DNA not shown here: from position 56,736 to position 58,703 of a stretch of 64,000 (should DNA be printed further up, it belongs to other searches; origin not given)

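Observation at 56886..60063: Heme-copper-oxidase-like membrane protein stripped of its metal ligands, in a tight operon with a radical-SAM protein, a 2-TM protein and a GTPase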

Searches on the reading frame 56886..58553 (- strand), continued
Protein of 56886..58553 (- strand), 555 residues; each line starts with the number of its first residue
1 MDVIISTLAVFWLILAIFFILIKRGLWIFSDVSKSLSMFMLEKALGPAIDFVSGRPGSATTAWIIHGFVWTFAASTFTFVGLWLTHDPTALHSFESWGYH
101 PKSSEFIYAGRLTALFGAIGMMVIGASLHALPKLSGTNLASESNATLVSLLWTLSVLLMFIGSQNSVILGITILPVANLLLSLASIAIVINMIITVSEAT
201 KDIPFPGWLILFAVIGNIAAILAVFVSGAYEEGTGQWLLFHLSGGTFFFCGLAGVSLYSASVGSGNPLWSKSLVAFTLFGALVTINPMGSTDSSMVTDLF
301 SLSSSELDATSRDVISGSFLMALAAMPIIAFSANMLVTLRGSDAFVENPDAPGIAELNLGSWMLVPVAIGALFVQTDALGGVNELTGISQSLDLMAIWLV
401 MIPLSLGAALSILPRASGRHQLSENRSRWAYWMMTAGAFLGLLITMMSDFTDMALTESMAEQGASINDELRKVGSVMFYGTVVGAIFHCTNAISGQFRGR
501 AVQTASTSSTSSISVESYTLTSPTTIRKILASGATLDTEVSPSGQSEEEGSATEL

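Call 52: list_cluster_members(proteins=[P0227, P0230, P0232, P0226, P0222, P0208, P0152, P0178, P0144])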
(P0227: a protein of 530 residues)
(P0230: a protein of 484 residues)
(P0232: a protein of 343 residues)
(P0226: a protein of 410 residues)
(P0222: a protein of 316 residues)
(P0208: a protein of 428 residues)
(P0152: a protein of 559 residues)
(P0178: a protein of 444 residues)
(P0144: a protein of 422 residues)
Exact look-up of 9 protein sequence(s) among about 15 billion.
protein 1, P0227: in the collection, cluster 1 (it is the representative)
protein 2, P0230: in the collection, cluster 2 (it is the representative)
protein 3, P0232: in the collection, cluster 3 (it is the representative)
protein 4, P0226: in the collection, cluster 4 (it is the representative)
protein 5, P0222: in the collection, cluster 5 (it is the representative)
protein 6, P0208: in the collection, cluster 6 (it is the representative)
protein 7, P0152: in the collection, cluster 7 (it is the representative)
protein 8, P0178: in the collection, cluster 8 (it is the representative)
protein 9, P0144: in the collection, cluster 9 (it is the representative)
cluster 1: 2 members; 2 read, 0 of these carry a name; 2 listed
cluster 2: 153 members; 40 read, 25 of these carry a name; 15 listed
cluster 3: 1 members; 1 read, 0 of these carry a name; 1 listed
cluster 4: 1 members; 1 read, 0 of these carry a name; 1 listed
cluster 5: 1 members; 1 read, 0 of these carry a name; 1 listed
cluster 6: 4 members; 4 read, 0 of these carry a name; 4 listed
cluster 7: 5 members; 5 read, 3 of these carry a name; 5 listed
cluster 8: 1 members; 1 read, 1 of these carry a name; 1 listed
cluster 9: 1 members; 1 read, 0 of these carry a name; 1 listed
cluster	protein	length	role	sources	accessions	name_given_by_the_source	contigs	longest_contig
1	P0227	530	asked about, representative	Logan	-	-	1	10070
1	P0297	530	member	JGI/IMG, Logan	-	-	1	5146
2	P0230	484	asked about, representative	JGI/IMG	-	cytochrome c oxidase cbb3-type subunit I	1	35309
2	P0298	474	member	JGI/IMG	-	cytochrome c oxidase cbb3-type subunit I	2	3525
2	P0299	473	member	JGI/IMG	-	cytochrome c oxidase cbb3-type subunit I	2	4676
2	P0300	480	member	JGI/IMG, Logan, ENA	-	cytochrome c oxidase cbb3-type subunit I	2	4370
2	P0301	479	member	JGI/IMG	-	cytochrome c oxidase cbb3-type subunit I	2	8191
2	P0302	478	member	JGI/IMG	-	cytochrome c oxidase cbb3-type subunit I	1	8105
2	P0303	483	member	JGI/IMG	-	cytochrome c oxidase cbb3-type subunit I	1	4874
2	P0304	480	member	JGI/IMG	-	cytochrome c oxidase cbb3-type subunit I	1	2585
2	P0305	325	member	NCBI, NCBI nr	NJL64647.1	MAG: hypothetical protein HC903_26070 [Methylacidiphilales bacterium] | hypothetical protein [Candidatus Methylacidiphilales bacterium]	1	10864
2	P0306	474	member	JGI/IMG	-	cytochrome c oxidase cbb3-type subunit I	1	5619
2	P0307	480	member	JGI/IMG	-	cytochrome c oxidase cbb3-type subunit I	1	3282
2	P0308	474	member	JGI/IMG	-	cytochrome c oxidase cbb3-type subunit I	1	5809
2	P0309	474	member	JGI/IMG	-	cytochrome c oxidase cbb3-type subunit I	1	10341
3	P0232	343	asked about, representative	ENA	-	-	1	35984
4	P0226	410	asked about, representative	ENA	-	-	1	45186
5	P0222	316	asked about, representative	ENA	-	-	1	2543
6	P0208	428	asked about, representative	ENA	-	-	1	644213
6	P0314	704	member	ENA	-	-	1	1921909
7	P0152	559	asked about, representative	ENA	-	-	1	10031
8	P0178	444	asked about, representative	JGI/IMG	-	Ca2+-binding EF-hand superfamily protein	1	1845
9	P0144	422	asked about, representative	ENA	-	-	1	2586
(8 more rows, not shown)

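Call 53: search_protein_families(library=pfam, proteins=[P0232, P0226, P0222, P0208, P0152, P0178, P0144, P0234, P0233], max_evalue=0.01)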
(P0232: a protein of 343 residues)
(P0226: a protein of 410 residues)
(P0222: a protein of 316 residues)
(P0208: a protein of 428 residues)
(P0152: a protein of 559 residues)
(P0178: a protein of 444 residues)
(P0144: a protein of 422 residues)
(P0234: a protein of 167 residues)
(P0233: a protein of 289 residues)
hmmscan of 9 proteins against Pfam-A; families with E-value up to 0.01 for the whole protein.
P0232 (343 aa): 1 family
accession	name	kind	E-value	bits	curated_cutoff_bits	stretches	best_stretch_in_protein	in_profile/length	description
PF00115.25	COX1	-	4.7e-34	118.4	34.8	1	31-250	4-242/436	Cytochrome C and Quinol oxidase polypeptide I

P0226 (410 aa): 0 families

P0222 (316 aa): 0 families

P0208 (428 aa): 1 family
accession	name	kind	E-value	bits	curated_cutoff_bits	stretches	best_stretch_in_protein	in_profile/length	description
PF00115.25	COX1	-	0.00035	20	34.8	1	100-290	53-259/436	Cytochrome C and Quinol oxidase polypeptide I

P0152 (559 aa): 7 families
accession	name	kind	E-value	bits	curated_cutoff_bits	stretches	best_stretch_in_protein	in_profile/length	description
PF13405.12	EF-hand_6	-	1.8e-07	30.7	25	1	430-458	2-30/30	EF-hand domain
PF13499.12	EF-hand_7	-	4.5e-07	30.6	30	1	429-486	3-61/67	EF-hand domain pair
PF00036.39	EF-hand_1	-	2e-06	27.3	25.4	0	430-456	2-28/29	EF hand domain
PF02037.33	SAP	-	1.2e-05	25.2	23.9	1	528-554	8-34/37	SAP domain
PF13833.12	EF-hand_8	-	0.0025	17.9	28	0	442-484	2-44/54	EF-hand domain pair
PF13202.12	EF-hand_5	-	0.0038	17.1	25.9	0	473-488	7-22/25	EF hand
PF18953.6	SAP_new25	-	0.0065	16.5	26.3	0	526-552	9-35/51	SAP domain-containing new25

P0178 (444 aa): 7 families
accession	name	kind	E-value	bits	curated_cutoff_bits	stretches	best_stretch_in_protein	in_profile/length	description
PF13499.12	EF-hand_7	-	1e-09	39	30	1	325-383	3-62/67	EF-hand domain pair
PF00036.39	EF-hand_1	-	4.8e-08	32.5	25.4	1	328-352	4-28/29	EF hand domain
PF13405.12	EF-hand_6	-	2e-07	30.6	25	1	326-351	2-27/30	EF-hand domain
PF13202.12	EF-hand_5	-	7.9e-06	25.6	25.9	0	329-348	4-23/25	EF hand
PF13833.12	EF-hand_8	-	1.3e-05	25.3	28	1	338-381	2-45/54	EF-hand domain pair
PF02037.33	SAP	-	1.3e-05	25.1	23.9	1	411-439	2-30/37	SAP domain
PF18953.6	SAP_new25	-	0.0092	16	26.3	0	416-443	10-37/51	SAP domain-containing new25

P0144 (422 aa): 2 families
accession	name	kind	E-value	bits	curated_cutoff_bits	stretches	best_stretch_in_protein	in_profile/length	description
PF00115.25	COX1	-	9.2e-09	35.1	34.8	1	10-210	204-401/436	Cytochrome C and Quinol oxidase polypeptide I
PF02037.33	SAP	-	6.2e-05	23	23.9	1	391-420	3-32/37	SAP domain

P0234 (167 aa): 0 families

P0233 (289 aa): 8 families
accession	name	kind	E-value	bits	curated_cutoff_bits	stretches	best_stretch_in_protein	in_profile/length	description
PF02037.33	SAP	-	1.4e-10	41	23.9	1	256-289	2-35/37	SAP domain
PF18953.6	SAP_new25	-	8.2e-06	25.8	26.3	1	261-288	10-37/51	SAP domain-containing new25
PF13405.12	EF-hand_6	-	1.7e-05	24.6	25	0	146-169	4-27/30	EF-hand domain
PF00036.39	EF-hand_1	-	2.8e-05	23.8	25.4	0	182-201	3-22/29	EF hand domain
PF13499.12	EF-hand_7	-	4.2e-05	24.3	30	1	147-201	7-62/67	EF-hand domain pair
PF07498.18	Rho_N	-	0.00071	19.9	24.9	1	255-289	1-37/43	Rho termination factor, N-terminal domain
PF00404.24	Dockerin_1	-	0.0043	17.7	22.9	0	185-206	33-52/57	Dockerin type I domain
PF13202.12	EF-hand_5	-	0.0067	16.3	25.9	0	187-201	7-21/25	EF hand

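Call 54: find_encoding_contigs(protein=P0314, flank=6000, max_places=2)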
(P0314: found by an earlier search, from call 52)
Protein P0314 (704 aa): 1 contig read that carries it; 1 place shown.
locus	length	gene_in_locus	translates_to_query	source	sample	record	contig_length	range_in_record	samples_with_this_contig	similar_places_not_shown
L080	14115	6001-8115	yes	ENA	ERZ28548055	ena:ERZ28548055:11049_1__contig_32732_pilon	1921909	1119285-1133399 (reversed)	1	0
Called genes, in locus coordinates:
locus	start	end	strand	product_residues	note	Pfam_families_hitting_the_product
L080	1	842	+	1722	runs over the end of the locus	PF13245:AAA_19 (faint), PF00580:UvrD-helicase, PF13538:UvrD_C_2 (faint), PF13361:UvrD_C, PF12705:PDDEXK_1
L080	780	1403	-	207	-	PF13489:Methyltransf_23, PF13847:Methyltransf_31, PF08241:Methyltransf_11, PF08242:Methyltransf_12, PF13649:Methyltransf_25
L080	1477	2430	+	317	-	PF00561:Abhydrolase_1, PF12146:Hydrolase_4 (faint)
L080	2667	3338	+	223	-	-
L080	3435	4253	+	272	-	PF02666:PS_Dcarbxylase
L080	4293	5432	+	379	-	-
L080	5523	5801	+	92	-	-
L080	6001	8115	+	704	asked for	PF00036:EF-hand_1 (faint), PF13202:EF-hand_5 (faint), PF13405:EF-hand_6 (faint), PF13499:EF-hand_7 (faint)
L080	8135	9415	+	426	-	PF01926:MMR_HSR1, PF02421:FeoB_N (weak), PF08438:YGR210-like_G4, PF02824:TGS (weak)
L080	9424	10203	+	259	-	PF05721:PhyH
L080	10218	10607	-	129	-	-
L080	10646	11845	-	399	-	PF00425:Chorismate_bind, PF00117:GATase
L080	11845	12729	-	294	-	PF00425:Chorismate_bind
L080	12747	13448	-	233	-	PF01063:Aminotran_4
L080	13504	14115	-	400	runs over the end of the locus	-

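Call 55: find_encoding_contigs(protein=P0226, flank=6000, max_places=2)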
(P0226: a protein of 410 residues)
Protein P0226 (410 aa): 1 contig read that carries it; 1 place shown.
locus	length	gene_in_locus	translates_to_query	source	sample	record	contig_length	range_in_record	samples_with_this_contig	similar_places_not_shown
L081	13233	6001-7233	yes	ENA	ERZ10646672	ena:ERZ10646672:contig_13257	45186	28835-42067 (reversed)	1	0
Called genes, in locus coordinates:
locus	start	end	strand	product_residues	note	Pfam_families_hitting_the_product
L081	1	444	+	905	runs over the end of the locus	PF13361:UvrD_C, PF13538:UvrD_C_2 (faint), PF12705:PDDEXK_1 (faint)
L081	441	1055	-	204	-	PF13489:Methyltransf_23, PF08003:Methyltransf_9 (weak), PF13847:Methyltransf_31, PF08241:Methyltransf_11, PF08242:Methyltransf_12, PF13649:Methyltransf_25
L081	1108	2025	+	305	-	PF12146:Hydrolase_4 (weak), PF00561:Abhydrolase_1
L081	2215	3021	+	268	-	-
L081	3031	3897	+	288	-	PF02666:PS_Dcarbxylase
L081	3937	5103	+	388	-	-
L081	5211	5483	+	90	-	-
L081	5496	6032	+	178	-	-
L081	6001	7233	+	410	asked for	-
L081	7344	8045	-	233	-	-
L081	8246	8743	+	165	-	PF08438:YGR210-like_G4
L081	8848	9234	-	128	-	-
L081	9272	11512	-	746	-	PF00425:Chorismate_bind, PF00117:GATase, PF07722:Peptidase_C26 (faint)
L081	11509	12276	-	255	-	PF01063:Aminotran_4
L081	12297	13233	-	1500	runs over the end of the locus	-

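Call 69: predict_structure(alignment_id=A2)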
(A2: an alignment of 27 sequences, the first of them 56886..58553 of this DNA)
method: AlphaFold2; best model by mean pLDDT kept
length: 555 residues; sequences in the alignment: 27
mean_pLDDT: 82.6   pTM: 0.85
mean pLDDT of the five models: 82.6, 81.8, 81.4, 81.0, 78.1
residues with pLDDT >= 90: 226; 70-90: 235; 50-70: 67; < 50: 27
segments of 3 or more residues with pLDDT < 50: 505-520, 551-555
pLDDT, mean of each block of 10 residues (from residue 1): 86 91 66 71 69 85 96 95 86 79 89 93 96 88 91 93 83 88 91 87 90 91 87 84 88 93 79 90 85 71 70 89 93 88 53 87 93 87 80 92 95 88 86 93 91 80 74 93 95 87 52 42 59 55 55 47
secondary structure, 60 per line:
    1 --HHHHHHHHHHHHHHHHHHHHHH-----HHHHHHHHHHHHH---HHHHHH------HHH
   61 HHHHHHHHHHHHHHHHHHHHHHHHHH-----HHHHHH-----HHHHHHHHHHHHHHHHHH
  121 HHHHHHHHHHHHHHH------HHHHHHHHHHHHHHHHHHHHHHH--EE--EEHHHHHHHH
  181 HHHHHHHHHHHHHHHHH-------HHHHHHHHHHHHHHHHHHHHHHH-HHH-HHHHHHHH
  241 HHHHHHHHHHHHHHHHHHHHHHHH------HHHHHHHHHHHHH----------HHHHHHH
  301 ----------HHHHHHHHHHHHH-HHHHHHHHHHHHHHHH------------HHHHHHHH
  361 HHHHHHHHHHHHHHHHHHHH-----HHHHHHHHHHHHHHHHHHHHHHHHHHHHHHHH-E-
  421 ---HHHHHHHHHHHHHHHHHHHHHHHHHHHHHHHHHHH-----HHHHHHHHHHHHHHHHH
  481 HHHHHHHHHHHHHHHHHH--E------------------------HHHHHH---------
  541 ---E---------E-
elements in order: H3-24 H30-42 H46-51 H58-86 H92-97 H103-135 H142-164 H173-197 H205-227 H233-264 H271-283 H294-300 H311-323 H325-340 H353-380 H386-417 H424-458 H464-498 H526-531

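Call 71: fold_search(model_id=the predicted structure, library=pdb)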
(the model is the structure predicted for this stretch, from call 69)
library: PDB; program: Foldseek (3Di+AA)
matches with E <= 10: 269; with E <= 0.001: 65
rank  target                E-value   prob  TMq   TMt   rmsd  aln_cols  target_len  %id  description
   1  9g83_t                7.2e-12  1.00  0.67  0.78   4.6       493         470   15  Respiratory supercomplex CI1-CIII2-CIV2-(cbb3)1 from alphaproteobacterium (released 2026-02-04)
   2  8smr_E                9.0e-11  1.00  0.64  0.75   5.5       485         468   14  cytochrome bc1-cbb3 supercomplex from Pseudomonas aeruginosa (released 2023-10-11)
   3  3mk7_G                2.8e-10  1.00  0.65  0.76   4.6       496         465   14  The structure of CBB3 cytochrome oxidase (released 2010-08-04)
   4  3mk7_D                3.0e-10  1.00  0.65  0.77   4.5       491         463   14  The structure of CBB3 cytochrome oxidase (released 2010-08-04)
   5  3mk7_A                3.4e-10  1.00  0.65  0.77   4.6       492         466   13  The structure of CBB3 cytochrome oxidase (released 2010-08-04)
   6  6xkw_n                1.2e-09  1.00  0.67  0.78   4.8       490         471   13  R. capsulatus CIII2CIV bipartite super-complex (SC-2A) with CcoH/cy (released 2020-12-30)
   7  9g6b_A                2.5e-09  1.00  0.62  0.72   6.0       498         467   14  cbb3-2 NOH complex (released 2026-01-28)
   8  4xyd_A                9.3e-08  1.00  0.60  0.73   5.3       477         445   13  Nitric oxide reductase from Roseobacter denitrificans (RdNOR) (released 2016-05-25)
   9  3o0r_B                1.2e-06  1.00  0.57  0.69   6.1       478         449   11  Crystal structure of nitric oxide reductase from Pseudomonas aeruginosa in complex with antibody fragment (released 2010-12-29)
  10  4g70_A                3.6e-06  1.00  0.61  0.61   6.7       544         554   13  Structure of Recombinant Cytochrome ba3 Oxidase mutant V236T from Thermus thermophilus (released 2013-07-24)
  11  1ehk_A                4.4e-06  1.00  0.57  0.58   6.5       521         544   13  CRYSTAL STRUCTURE OF THE ABERRANT BA3-CYTOCHROME-C OXIDASE FROM THERMUS THERMOPHILUS (released 2001-02-22)
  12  4g7s_A                6.2e-06  1.00  0.62  0.62   6.8       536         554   13  Structure of Recombinant Cytochrome ba3 Oxidase mutant V236I from Thermus thermophilus (released 2013-07-24)
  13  4g7q_A                7.0e-06  1.00  0.60  0.60   7.0       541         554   12  Structure of Recombinant Cytochrome ba3 Oxidase mutant V236L from Thermus thermophilus (released 2013-07-24)
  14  3s3b_A                1.1e-05  1.00  0.60  0.60   6.0       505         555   12  Structure of Thermus thermophilus cytochrome ba3 oxidase 240s after Xe depressurization (released 2012-05-23)
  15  3om3_A                1.1e-05  1.00  0.54  0.55   6.9       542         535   13  Catalytic core subunits (I and II) of cytochrome C oxidase from Rhodobacter sphaeroides with K362M mutation in the red (released 2011-02-02)
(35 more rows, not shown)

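Call 78: search_protein_families(library=padloc, proteins=[window:56886-58553:-], max_evalue=0.01)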
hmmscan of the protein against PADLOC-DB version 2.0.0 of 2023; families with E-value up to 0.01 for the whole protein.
window:56886-58553:- (555 aa): 0 families

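Call 79: search_protein_families(library=pfam, alignment_id=A2, max_evalue=0.01)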
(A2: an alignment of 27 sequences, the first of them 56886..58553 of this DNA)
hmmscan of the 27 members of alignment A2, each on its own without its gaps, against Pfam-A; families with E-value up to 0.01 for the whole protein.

A. member 1, window:56886-58553:- (555 aa): 1 family
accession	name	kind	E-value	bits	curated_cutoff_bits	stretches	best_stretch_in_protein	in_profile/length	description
PF00115.25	COX1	-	0.00094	18.6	34.8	1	395-459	49-113/436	Cytochrome C and Quinol oxidase polypeptide I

B. families by the number of members that match (of 27 scanned): 9 families
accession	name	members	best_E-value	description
PF00036.39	EF-hand_1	11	3.1e-11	EF hand domain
PF02037.33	SAP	11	1.2e-09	SAP domain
PF13499.12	EF-hand_7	11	9.1e-09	EF-hand domain pair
PF13405.12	EF-hand_6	11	4.5e-08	EF-hand domain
PF13202.12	EF-hand_5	10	1.8e-09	EF hand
PF18953.6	SAP_new25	8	1.3e-05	SAP domain-containing new25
PF13833.12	EF-hand_8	8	0.00012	EF-hand domain pair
PF00115.25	COX1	5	3.2e-11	Cytochrome C and Quinol oxidase polypeptide I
PF07498.18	Rho_N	4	0.00044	Rho termination factor, N-terminal domain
